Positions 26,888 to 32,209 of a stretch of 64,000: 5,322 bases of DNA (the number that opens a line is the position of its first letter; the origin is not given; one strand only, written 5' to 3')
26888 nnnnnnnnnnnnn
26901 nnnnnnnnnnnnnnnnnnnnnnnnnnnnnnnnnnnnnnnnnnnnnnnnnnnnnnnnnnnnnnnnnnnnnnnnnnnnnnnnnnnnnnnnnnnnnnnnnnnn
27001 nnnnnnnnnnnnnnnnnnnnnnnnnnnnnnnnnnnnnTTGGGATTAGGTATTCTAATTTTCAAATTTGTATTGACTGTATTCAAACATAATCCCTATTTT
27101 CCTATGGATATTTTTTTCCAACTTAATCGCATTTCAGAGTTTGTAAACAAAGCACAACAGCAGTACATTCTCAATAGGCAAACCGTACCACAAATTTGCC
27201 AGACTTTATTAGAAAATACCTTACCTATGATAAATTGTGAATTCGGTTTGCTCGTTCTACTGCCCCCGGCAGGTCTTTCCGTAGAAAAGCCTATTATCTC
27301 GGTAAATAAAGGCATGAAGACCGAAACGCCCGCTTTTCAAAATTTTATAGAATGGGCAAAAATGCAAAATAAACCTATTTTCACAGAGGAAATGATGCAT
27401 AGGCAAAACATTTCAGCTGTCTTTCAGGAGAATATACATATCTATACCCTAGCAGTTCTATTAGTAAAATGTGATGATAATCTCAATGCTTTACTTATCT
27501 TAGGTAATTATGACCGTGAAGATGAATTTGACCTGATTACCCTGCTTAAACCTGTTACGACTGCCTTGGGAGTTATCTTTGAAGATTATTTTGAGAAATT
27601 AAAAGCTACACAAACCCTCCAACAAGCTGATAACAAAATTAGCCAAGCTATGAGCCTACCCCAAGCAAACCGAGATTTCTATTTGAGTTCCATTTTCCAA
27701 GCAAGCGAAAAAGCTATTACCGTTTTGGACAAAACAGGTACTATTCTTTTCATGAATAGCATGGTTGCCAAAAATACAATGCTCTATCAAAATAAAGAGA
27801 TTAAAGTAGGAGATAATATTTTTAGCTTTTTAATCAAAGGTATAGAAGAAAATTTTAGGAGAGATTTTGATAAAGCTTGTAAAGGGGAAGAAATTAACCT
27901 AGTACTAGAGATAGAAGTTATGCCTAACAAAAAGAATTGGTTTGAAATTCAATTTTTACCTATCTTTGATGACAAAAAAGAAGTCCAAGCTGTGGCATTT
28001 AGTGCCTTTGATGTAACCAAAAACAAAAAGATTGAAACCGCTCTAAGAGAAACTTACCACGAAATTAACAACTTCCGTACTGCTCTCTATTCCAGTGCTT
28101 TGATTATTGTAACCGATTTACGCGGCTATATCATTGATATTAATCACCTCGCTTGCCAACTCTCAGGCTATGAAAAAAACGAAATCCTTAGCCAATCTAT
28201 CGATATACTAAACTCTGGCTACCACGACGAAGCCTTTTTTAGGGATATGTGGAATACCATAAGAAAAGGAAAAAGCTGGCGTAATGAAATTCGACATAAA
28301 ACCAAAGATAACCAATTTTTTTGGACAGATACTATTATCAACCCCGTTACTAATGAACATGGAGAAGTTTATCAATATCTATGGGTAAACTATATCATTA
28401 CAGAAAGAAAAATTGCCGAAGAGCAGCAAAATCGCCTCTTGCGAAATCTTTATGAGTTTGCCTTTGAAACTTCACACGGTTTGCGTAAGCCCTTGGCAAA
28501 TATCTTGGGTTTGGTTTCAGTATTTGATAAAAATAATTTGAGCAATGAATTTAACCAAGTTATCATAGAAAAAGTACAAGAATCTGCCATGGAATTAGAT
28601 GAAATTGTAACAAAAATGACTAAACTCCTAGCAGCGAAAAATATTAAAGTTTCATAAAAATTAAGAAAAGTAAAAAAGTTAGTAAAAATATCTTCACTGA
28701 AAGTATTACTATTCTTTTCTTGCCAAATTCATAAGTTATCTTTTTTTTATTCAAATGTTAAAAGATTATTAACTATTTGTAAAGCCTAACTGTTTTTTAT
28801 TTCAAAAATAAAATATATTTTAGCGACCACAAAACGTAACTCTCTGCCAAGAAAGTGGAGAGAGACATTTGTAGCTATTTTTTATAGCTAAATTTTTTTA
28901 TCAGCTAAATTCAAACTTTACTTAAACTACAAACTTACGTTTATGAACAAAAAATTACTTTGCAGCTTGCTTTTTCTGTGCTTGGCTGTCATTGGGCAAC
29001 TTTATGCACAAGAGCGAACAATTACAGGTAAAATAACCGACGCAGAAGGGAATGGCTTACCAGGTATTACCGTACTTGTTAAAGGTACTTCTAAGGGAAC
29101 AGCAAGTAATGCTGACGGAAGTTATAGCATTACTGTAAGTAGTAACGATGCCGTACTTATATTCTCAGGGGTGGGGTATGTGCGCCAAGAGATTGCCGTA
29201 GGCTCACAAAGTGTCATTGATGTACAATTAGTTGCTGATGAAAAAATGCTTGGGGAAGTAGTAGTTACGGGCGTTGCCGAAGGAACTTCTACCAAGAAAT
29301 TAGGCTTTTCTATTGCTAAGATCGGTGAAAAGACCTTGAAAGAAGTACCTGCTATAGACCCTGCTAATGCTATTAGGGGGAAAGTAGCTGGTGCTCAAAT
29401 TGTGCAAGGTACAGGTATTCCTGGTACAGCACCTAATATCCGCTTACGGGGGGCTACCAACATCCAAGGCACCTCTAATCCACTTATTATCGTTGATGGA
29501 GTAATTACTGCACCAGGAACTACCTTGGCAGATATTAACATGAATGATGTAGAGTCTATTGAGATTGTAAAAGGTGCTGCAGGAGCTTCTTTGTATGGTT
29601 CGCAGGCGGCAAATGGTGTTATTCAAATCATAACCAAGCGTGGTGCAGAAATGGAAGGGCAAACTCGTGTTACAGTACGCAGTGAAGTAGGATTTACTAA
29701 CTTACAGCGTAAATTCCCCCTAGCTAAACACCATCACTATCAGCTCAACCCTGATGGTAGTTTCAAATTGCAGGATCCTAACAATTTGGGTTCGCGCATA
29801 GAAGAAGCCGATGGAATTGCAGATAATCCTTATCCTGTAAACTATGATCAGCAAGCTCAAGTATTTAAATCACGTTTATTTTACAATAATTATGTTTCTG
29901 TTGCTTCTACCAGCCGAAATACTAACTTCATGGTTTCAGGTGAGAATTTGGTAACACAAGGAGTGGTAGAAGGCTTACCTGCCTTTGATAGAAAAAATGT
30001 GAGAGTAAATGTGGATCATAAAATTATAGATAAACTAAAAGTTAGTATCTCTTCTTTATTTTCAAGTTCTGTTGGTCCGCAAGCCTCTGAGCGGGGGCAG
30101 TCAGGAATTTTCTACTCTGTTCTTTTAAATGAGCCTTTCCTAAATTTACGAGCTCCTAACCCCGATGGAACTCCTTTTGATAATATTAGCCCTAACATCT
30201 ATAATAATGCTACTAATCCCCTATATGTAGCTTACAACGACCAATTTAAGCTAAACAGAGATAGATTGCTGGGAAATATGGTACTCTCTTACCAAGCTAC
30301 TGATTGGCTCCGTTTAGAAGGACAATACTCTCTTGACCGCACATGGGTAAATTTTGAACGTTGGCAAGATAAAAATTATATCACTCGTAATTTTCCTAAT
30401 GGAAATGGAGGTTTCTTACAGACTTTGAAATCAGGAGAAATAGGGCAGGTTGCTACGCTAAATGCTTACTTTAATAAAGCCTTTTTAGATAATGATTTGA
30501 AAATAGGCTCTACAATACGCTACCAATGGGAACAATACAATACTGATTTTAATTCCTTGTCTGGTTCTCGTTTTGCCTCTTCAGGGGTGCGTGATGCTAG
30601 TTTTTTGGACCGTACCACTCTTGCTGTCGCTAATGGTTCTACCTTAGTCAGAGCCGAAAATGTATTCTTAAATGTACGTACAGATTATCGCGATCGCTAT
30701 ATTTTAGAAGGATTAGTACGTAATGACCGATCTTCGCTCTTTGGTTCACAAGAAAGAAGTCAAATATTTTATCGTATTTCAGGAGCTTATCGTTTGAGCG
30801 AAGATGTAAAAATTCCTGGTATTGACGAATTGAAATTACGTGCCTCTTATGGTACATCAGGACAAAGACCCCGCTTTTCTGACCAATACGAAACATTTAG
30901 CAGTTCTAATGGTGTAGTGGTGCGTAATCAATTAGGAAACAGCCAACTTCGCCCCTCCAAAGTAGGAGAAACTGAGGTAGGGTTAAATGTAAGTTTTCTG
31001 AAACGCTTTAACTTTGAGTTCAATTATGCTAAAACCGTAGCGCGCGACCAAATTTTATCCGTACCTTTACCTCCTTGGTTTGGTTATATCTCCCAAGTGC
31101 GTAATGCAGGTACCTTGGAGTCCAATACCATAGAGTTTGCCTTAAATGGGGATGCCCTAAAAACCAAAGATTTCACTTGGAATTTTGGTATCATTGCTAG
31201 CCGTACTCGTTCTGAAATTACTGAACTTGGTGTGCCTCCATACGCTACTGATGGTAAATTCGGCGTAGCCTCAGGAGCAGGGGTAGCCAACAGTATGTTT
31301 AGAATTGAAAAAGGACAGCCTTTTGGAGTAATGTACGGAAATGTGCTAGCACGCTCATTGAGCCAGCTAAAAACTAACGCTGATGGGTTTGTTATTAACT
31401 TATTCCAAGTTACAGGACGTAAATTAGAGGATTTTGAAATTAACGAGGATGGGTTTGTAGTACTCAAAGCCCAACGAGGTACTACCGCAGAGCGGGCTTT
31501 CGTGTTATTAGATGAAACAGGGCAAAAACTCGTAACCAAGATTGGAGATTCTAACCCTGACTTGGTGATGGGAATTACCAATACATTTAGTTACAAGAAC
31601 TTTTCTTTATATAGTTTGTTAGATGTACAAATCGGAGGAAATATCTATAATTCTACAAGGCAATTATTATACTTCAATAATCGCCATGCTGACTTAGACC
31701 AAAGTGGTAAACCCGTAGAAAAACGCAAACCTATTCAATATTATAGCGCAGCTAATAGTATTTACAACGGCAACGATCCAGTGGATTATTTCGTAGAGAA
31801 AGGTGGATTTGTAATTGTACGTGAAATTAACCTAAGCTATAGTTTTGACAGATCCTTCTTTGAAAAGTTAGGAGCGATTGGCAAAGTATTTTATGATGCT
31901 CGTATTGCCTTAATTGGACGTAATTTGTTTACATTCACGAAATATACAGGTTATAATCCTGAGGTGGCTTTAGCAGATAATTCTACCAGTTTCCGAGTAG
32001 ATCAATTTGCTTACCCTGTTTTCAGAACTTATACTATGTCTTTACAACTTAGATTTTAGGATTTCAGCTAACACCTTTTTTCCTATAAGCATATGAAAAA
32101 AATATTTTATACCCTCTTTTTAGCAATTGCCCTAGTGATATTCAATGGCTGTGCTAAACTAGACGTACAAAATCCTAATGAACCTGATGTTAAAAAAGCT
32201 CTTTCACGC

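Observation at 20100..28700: Replicon-like module (hypothetical-ParA-ParB plus primase-helicase plus PAS sensor) embedded in chromosome without integrase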

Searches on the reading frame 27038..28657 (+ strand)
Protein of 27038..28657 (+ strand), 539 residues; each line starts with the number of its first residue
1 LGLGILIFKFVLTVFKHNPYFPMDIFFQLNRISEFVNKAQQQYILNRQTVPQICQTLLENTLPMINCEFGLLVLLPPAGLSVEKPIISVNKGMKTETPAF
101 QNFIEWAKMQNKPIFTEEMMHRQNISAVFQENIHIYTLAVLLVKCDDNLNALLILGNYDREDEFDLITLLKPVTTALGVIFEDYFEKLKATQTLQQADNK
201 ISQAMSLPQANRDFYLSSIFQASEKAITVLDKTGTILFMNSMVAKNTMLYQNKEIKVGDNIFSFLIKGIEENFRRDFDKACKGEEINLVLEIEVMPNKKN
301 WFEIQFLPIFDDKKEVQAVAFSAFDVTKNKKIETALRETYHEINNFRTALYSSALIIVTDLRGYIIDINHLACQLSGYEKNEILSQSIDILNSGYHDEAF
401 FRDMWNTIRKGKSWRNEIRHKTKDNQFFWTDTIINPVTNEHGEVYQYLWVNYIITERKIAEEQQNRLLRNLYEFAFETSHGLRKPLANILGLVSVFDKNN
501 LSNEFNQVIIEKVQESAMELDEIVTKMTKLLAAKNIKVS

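Call 5: search_protein_families(library=pfam, proteins=[window:27038-28657:+], max_evalue=0.01)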
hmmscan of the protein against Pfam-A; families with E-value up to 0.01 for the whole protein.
window:27038-28657:+ (539 aa): 8 families
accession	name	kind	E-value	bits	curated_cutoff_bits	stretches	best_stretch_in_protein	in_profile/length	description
PF13426.13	PAS_9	-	6.9e-21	74.9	27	2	356-448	4-95/103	PAS domain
PF00989.32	PAS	-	2.5e-14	53.7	22.6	1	354-449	12-108/113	PAS fold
PF08448.16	PAS_4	-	1.5e-11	44.9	23.1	2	221-329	2-108/110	PAS fold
PF08447.18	PAS_3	-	4.4e-09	36.9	25.6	1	366-451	2-89/89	PAS fold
PF13188.13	PAS_8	-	4.3e-06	26.9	21.8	1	353-396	11-55/65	PAS domain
PF00512.31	HisKA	-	7.2e-05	23.2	26.9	1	478-527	9-57/66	His Kinase A (phospho-acceptor) domain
PF13596.12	PAS_10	-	0.00026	22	22.1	1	218-327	3-106/106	PAS domain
PF24820.1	Diguanyl_cycl_sensor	-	0.0065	16.8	28.1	0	222-275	4-55/109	Diguanylate cyclase-like sensor domain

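Call 6: search_protein_families(library=ncbifam, proteins=[window:27038-28657:+], max_evalue=0.01)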
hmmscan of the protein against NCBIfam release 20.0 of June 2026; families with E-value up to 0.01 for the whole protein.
window:27038-28657:+ (539 aa): 17 families
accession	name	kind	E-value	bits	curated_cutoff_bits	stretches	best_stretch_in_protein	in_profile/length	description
TIGR00229.1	sensory_box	domain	3.5e-20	72.4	22.9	2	346-463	7-125/126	PAS domain S-box protein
NF045675.1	PhdiestaseDibA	equivalog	2.1e-17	62.7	980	1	346-466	79-201/623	phosphodiesterase DibA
TIGR02938.1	nifL_nitrog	equivalog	2.6e-13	49.3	242.45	1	355-463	16-124/494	nitrogen fixation negative regulator NifL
NF052573.1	HisKinEspAMyxo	equivalog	7.7e-12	44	1400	1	286-490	203-403/755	serine histidine kinase EspA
NF008468.0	PRK11360.1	equivalog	1.6e-10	40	646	1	356-527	281-451/616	two-component system sensor histidine kinase AtoS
TIGR02966.1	phoR_proteo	equivalog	2.1e-10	40.1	334.2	2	346-530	8-174/333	phosphate regulon sensor histidine kinase PhoR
NF033092.0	HK_WalK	equivalog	8.8e-10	37.8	725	2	192-339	237-375/594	cell wall metabolism sensor histidine kinase WalK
NF010076.0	PRK13557.1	subfamily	1.2e-09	37.2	631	1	365-532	55-224/540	histidine kinase famiy protein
NF052306.1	BluLightHisKinLov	equivalog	1.5e-08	33.9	450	1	366-514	48-191/334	blue-light-activated histidine kinase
NF008302.0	PRK11091.1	equivalog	3.7e-08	32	838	1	436-526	248-337/779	aerobic respiration two-component sensor histidine kinase ArcB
NF010077.0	PRK13559.1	subfamily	4e-08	32.5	361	1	365-517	68-216/364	hypothetical protein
NF052652.1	YtvA_fam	equivalog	5.1e-08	32.7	250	1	356-473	13-133/243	YtvA family blue-light photoreceptor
NF053781.1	cdiGMPphdstlr2612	equivalog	6.7e-06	24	1600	1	209-455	10-265/1268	Tlr1612 family c-di-GMP phosphodiesterase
NF008235.0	PRK11006.1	equivalog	2.8e-05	23.2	390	0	451-530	186-263/431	phosphate regulon sensor histidine kinase PhoR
NF046020.1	HisKinCckABruc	equivalog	6.9e-05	20.9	1000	1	212-338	344-473/868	cell cycle histidine kinase CckA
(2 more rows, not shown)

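Call 50: search_protein_families(library=padloc, proteins=[window:27104-28657:+], max_evalue=0.01)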
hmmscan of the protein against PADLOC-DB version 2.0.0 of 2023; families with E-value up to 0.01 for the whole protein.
window:27104-28657:+ (517 aa): 0 families

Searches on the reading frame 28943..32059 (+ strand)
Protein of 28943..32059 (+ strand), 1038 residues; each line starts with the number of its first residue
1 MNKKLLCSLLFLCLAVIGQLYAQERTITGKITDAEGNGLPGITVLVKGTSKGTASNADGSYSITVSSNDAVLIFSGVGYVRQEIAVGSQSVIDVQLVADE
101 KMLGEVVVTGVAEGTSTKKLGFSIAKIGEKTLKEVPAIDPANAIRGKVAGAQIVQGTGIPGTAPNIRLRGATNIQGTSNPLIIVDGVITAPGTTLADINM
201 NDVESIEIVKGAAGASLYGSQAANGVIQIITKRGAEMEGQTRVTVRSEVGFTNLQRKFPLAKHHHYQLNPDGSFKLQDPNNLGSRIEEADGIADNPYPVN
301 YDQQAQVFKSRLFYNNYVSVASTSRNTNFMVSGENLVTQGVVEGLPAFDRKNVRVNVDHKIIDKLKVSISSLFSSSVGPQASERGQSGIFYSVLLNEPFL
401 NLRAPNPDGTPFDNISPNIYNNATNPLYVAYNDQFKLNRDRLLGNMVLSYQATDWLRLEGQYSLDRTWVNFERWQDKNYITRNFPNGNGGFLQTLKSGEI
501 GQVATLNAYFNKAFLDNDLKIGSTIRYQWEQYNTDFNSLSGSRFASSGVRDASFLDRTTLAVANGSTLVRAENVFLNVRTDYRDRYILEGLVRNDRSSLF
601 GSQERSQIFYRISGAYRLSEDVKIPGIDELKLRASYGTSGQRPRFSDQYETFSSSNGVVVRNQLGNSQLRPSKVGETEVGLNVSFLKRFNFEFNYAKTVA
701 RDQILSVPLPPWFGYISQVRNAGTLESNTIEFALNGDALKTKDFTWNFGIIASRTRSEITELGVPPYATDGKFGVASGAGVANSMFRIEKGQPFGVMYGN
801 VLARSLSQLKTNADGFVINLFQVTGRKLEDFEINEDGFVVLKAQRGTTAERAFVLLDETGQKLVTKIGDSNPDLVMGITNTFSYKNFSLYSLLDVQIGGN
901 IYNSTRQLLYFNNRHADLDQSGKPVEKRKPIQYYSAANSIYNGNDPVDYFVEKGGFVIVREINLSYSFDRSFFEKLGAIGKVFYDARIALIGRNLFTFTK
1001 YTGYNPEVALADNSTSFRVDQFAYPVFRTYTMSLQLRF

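Call 5: search_protein_families(library=pfam, proteins=[window:28943-32059:+], max_evalue=0.01)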
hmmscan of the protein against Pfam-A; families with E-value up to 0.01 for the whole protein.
window:28943-32059:+ (1038 aa): 5 families
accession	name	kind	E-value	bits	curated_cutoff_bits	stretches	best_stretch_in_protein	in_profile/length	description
PF13715.12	CarbopepD_reg_2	-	2.6e-17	63.1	32.2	1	27-108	1-88/88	CarboxypepD_reg-like domain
PF07715.20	Plug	-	2.3e-15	57.5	23.9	1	119-226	4-107/107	TonB-dependent Receptor Plug Domain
PF13620.12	CarboxypepD_reg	-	1.4e-10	41.8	32.3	1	26-96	1-81/82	Carboxypeptidase regulatory-like domain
PF09134.16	Invasin_D3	-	0.0015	19.4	33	0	24-67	21-69/98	Invasin, domain 3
PF02369.22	Big_1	-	0.0034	17.9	34.9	0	24-70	18-71/93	Bacterial Ig-like domain (group 1)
